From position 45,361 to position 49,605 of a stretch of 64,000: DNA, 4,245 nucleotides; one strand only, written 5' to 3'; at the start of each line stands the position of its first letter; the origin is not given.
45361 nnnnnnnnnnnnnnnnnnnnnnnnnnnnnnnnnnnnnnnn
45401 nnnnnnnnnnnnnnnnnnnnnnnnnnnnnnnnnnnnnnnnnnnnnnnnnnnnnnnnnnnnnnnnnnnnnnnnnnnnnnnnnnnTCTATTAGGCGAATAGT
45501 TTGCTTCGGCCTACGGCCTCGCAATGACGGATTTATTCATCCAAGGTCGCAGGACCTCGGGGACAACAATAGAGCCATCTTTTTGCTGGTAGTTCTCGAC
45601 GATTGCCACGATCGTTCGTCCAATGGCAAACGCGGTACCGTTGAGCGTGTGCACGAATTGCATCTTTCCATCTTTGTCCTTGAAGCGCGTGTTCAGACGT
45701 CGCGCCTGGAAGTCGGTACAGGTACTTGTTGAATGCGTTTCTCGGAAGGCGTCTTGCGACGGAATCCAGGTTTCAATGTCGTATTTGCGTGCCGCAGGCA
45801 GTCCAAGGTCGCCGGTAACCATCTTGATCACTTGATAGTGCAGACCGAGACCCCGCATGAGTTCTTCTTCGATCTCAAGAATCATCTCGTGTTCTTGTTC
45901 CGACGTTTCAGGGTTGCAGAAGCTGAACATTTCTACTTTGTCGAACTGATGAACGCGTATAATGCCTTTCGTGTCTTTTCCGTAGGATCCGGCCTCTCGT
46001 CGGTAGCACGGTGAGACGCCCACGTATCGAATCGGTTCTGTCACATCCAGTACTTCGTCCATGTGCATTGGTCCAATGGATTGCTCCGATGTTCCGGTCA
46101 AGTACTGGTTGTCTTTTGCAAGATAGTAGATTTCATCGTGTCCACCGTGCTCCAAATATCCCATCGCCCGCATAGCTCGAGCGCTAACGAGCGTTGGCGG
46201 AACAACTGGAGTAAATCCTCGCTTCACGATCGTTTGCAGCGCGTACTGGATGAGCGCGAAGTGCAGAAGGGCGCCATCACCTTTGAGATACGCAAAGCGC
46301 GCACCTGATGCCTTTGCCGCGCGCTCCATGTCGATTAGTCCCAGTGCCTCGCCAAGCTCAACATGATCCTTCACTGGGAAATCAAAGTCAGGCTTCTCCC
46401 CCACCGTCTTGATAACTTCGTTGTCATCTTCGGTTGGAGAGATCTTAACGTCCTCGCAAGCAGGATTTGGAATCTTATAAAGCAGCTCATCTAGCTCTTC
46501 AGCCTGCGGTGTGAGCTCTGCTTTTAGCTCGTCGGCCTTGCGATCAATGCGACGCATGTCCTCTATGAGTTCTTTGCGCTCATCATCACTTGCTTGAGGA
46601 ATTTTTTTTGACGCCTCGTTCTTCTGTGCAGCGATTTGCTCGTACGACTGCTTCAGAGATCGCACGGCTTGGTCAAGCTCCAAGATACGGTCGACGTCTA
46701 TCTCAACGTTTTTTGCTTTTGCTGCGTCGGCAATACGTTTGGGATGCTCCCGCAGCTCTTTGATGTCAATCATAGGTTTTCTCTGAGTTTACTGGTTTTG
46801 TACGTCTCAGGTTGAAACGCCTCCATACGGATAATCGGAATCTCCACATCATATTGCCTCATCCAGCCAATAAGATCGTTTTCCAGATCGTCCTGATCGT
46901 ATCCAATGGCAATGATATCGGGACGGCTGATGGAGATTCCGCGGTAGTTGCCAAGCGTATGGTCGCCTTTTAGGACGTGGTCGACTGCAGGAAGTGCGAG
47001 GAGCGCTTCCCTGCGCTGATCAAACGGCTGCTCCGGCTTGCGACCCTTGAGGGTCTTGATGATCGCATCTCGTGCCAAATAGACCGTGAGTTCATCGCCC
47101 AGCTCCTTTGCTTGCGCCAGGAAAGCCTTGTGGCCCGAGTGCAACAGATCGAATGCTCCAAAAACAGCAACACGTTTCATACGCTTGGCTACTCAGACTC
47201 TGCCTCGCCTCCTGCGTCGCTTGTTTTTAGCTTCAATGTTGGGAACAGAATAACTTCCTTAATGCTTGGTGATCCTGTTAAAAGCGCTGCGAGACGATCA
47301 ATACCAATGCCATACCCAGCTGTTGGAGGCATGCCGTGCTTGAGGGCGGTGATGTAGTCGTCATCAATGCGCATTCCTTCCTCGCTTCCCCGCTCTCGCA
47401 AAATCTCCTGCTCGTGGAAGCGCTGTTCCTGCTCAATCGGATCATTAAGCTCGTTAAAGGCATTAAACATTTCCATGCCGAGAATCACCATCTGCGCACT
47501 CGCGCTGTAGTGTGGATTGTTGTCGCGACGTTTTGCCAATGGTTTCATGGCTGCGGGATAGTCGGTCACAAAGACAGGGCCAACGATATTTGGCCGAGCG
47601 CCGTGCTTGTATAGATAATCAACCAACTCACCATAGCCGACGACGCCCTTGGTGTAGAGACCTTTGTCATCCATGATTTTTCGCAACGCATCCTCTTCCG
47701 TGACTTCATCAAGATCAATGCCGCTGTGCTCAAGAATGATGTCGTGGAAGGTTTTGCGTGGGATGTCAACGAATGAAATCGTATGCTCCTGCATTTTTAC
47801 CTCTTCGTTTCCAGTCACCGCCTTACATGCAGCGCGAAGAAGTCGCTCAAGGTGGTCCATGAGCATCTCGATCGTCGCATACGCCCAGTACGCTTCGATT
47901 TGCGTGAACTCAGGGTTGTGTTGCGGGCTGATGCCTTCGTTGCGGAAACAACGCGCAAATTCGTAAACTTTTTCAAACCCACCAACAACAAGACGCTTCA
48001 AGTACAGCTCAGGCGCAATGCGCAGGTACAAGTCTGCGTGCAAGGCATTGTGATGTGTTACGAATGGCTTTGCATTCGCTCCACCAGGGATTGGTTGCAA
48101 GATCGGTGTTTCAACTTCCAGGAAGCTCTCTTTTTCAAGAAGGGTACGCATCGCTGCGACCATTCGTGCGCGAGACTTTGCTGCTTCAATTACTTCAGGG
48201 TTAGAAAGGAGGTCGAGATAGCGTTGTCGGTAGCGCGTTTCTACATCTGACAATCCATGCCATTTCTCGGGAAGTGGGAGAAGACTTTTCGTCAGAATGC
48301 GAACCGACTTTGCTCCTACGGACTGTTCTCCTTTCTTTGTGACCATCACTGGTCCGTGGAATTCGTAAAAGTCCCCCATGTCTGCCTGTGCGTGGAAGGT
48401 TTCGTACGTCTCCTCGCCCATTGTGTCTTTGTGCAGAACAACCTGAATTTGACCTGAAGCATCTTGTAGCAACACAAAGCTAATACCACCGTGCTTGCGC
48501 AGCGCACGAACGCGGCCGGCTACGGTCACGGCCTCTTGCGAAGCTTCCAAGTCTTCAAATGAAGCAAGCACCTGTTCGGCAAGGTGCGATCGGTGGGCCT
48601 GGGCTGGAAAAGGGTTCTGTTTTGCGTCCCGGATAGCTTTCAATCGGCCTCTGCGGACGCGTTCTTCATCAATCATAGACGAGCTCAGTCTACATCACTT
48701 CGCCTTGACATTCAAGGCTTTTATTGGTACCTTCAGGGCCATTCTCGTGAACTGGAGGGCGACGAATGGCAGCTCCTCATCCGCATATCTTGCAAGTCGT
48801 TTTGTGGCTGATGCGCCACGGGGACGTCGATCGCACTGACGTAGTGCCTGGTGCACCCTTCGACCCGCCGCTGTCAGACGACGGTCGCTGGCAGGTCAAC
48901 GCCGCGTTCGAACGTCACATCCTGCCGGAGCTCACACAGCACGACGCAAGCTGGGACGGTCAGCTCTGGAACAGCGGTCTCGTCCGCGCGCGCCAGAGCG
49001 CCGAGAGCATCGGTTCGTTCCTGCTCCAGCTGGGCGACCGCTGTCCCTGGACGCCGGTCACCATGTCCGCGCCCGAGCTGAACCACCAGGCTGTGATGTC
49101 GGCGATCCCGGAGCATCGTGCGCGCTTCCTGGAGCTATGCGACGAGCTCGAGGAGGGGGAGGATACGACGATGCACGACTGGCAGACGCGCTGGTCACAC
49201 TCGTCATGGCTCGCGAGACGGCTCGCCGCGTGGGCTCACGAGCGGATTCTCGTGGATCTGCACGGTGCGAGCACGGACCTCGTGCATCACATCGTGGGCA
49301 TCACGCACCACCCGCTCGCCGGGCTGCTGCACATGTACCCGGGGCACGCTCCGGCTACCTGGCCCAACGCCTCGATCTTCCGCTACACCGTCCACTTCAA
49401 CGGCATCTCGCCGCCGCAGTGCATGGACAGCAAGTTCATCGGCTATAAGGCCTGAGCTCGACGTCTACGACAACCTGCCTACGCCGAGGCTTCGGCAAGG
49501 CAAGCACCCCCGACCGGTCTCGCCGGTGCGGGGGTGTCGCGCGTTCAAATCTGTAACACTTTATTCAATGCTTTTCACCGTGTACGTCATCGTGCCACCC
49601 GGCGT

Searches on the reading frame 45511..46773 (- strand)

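Call 85: search_protein_families(library=pfam, proteins=[window:45511-46773:-], max_evalue=0.00001)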
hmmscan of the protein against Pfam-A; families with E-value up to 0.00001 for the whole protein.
window:45511-46773:- (420 aa): 2 families
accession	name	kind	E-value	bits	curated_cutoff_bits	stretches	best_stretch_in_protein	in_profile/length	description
PF00587.30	tRNA-synt_2b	-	3.8e-38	131.8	29.3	1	220-395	8-179/179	tRNA synthetase class II core domain (G, H, P, S and T)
PF02403.27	Seryl_tRNA_N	-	8.2e-21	74.7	28.2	1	1-103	1-106/108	Seryl-tRNA synthetase N-terminal domain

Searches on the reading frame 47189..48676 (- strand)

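Call 85: search_protein_families(library=pfam, proteins=[window:47189-48676:-], max_evalue=0.00001)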
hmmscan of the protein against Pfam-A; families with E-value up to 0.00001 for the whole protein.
window:47189-48676:- (495 aa): 3 families
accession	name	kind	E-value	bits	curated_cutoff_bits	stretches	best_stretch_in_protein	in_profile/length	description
PF00152.25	tRNA-synt_2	-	1.5e-85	287.4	25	1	145-481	2-307/308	tRNA synthetases class II (D, K and N)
PF01336.31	tRNA_anti-codon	-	1.2e-13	51.2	27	1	50-128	1-75/75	OB-fold nucleic acid binding domain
PF01409.25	tRNA-synt_2d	-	1.1e-07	32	19.8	0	238-303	106-170/246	tRNA synthetases class II core domain (F)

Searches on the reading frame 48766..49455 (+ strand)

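Call 60: search_protein_families(library=pfam, proteins=[window:48766-49455:+], max_evalue=0.01)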
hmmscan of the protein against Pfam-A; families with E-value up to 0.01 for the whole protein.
window:48766-49455:+ (229 aa): 1 family
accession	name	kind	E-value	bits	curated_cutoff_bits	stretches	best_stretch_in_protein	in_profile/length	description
PF00300.27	His_Phos_1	-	1.1e-07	32.2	21.7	1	13-176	1-158/194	Histidine phosphatase superfamily (branch 1)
